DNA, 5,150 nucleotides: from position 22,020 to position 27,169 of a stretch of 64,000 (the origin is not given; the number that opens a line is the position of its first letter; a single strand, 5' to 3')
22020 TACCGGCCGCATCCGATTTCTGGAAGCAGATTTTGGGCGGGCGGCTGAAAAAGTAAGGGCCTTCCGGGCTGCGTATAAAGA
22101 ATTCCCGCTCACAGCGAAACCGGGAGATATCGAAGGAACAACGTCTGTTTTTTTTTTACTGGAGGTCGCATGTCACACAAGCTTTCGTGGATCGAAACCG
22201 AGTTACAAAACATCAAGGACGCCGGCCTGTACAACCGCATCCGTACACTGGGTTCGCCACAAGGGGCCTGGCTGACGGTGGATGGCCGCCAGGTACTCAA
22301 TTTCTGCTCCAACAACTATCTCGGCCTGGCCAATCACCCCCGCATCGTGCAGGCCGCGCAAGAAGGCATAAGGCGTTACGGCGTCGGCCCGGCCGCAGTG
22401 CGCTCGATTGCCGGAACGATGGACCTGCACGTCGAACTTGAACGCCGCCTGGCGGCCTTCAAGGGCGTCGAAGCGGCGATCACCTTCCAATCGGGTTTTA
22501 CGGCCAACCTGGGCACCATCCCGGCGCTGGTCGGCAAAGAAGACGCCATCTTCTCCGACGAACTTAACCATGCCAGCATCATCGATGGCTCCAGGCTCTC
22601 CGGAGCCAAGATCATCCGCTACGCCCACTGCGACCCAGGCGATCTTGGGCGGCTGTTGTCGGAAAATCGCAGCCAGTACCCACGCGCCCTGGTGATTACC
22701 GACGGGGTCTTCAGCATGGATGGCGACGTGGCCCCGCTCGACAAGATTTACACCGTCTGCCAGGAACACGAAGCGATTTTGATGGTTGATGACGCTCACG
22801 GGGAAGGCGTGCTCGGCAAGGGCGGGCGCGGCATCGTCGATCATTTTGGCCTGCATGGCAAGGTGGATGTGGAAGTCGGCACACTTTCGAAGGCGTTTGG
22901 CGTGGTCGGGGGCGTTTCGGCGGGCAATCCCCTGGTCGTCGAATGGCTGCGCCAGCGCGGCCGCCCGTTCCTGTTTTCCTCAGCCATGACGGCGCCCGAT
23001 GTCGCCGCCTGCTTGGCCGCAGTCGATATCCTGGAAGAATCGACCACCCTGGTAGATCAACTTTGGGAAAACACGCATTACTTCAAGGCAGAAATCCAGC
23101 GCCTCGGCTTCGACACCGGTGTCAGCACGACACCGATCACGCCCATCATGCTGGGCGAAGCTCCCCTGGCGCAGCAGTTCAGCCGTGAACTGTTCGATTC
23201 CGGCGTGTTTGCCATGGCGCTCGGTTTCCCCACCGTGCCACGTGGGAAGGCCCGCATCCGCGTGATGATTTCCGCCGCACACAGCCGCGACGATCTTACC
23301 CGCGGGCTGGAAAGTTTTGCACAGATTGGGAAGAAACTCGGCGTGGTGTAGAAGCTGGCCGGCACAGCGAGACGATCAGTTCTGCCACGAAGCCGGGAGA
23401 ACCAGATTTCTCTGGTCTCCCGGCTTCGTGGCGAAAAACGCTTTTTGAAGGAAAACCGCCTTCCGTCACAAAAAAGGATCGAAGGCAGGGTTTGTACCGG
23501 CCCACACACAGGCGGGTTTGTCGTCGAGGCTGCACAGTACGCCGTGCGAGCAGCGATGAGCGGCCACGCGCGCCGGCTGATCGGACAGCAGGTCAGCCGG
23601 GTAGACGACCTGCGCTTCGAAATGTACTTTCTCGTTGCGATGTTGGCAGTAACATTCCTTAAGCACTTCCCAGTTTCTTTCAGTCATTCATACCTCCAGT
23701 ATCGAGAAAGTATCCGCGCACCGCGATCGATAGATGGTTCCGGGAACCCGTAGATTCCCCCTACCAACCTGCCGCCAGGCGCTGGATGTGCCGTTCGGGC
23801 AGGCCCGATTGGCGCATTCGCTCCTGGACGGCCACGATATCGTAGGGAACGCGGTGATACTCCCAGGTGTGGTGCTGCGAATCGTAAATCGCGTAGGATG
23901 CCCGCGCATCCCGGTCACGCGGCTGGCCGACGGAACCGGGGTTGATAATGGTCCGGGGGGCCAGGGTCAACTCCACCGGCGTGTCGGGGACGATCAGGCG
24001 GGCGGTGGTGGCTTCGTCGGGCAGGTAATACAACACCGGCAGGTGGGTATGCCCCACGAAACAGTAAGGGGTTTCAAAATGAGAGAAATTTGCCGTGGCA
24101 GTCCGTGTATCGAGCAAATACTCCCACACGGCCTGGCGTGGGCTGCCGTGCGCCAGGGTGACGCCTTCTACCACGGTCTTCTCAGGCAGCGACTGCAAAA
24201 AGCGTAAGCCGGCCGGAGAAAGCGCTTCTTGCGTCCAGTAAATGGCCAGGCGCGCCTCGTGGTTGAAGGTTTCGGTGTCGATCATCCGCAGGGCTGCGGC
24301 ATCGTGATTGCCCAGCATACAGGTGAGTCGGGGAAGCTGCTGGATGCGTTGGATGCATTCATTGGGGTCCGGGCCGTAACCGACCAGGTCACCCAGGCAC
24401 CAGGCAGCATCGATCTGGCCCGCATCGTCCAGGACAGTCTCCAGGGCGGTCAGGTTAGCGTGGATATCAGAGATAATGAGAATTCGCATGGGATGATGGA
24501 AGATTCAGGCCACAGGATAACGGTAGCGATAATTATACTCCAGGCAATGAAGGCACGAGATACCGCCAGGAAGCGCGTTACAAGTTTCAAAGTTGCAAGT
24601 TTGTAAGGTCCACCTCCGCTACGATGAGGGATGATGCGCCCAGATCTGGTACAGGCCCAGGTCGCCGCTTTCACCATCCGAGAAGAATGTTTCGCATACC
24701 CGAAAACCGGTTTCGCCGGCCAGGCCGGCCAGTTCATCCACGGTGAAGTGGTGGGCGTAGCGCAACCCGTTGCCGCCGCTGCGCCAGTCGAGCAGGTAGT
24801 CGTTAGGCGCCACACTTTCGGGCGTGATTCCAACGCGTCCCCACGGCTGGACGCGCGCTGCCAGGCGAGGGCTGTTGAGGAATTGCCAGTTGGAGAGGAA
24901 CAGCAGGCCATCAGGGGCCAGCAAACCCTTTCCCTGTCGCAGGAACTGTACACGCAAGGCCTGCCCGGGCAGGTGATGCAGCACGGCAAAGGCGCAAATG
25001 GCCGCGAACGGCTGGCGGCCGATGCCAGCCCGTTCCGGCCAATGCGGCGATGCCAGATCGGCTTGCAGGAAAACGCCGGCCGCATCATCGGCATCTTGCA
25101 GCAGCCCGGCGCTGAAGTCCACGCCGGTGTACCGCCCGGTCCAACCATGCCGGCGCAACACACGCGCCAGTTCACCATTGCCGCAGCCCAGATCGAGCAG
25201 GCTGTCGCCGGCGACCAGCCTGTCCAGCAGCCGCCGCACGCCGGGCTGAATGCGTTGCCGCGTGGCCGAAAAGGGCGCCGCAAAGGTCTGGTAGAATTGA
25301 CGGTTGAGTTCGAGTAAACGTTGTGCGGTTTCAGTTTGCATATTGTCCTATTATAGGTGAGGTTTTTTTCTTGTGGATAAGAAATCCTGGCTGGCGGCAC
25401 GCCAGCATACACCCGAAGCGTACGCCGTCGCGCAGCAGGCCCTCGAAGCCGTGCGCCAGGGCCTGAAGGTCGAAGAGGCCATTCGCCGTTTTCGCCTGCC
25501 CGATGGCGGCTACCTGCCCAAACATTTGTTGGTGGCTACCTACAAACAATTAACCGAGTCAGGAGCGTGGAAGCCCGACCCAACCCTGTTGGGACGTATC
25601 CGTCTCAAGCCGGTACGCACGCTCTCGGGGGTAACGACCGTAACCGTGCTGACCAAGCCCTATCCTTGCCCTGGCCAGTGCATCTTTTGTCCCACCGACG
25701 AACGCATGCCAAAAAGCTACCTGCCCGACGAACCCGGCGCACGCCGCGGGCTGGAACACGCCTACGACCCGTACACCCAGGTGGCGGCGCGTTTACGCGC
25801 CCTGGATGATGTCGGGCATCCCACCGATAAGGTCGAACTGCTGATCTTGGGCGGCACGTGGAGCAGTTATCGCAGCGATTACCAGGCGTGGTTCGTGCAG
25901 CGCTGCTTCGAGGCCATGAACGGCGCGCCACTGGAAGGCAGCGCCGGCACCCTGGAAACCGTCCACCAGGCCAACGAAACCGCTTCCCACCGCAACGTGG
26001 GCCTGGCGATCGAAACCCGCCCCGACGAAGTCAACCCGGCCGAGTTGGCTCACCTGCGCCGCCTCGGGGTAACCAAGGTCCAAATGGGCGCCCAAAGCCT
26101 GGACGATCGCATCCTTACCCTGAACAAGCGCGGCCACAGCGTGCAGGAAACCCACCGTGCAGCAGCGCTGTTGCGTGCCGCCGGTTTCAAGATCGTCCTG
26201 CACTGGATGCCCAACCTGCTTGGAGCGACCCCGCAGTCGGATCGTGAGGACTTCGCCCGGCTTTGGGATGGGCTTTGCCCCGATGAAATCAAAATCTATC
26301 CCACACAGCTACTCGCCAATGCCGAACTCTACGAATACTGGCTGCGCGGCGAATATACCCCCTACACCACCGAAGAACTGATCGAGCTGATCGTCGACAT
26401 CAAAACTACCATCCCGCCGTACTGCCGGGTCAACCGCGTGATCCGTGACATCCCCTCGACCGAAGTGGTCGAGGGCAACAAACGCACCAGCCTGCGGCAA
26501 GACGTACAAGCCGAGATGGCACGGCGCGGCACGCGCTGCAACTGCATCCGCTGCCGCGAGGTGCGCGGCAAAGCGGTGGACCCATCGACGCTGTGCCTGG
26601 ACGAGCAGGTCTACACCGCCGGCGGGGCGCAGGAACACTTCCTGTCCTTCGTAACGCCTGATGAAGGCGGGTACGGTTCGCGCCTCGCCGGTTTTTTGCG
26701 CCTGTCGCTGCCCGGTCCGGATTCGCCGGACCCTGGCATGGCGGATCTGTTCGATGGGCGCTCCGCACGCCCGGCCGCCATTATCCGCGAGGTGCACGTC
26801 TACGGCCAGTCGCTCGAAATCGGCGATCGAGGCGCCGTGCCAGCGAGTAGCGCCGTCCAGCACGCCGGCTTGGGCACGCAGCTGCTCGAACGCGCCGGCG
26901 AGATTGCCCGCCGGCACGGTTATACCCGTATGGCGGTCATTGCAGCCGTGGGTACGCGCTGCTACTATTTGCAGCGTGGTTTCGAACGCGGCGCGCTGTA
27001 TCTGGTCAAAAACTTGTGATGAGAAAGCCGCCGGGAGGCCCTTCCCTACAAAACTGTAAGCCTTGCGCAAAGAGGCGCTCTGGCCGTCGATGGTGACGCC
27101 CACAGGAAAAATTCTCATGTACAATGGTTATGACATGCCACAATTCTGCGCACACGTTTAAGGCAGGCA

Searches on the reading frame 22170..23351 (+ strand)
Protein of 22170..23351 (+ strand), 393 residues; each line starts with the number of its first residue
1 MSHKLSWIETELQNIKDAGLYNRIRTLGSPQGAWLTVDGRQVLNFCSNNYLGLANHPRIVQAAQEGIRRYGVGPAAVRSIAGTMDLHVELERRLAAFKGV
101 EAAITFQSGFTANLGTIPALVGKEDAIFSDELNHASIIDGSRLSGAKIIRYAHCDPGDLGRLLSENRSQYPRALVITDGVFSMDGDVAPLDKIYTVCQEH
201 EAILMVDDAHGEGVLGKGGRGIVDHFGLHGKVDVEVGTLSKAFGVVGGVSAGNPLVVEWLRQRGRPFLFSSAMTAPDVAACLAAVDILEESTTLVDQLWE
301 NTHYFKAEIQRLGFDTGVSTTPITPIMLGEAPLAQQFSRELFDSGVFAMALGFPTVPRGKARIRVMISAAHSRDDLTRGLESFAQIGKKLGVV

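Call 11: search_protein_families(library=pfam, proteins=[window:22170-23351:+], max_evalue=0.001)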
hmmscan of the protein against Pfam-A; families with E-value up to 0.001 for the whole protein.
window:22170-23351:+ (393 aa): 2 families
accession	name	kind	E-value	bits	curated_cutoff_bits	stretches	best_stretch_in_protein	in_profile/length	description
PF00155.27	Aminotran_1_2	-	1e-61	209.6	19.7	1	41-382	2-360/361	Aminotransferase class I and II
PF01212.27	Beta_elim_lyase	-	0.00053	19.8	27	1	88-210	35-171/288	Beta-eliminating lyase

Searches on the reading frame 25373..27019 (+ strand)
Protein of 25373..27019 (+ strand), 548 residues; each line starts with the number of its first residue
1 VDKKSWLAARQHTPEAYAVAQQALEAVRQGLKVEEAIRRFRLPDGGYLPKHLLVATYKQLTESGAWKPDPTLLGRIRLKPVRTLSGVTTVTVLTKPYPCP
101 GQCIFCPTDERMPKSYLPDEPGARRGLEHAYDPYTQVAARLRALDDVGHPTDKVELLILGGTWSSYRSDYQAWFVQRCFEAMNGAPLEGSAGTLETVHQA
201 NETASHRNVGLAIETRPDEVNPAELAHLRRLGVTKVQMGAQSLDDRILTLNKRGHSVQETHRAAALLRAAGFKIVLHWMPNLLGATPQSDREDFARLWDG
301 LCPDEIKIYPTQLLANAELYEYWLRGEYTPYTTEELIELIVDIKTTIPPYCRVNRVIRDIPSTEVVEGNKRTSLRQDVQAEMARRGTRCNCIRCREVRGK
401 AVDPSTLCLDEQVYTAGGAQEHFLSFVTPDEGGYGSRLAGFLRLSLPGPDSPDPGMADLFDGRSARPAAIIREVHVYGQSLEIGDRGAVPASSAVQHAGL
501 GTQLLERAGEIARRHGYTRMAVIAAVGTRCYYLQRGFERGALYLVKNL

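Call 7: search_protein_families(library=pfam, proteins=[window:25373-27019:+], max_evalue=0.01)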
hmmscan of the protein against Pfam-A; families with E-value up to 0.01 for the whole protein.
window:25373-27019:+ (548 aa): 3 families
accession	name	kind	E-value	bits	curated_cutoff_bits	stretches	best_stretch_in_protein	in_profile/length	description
PF16199.10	Radical_SAM_C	-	1.2e-20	73.8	31.9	1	303-383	1-84/85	Radical_SAM C-terminal domain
PF04055.27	Radical_SAM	-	5.4e-13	49.9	29.5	1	99-287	7-156/166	Radical SAM superfamily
PF13508.13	Acetyltransf_7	-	0.0069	17.2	27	0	494-538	39-83/84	Acetyltransferase (GNAT) domain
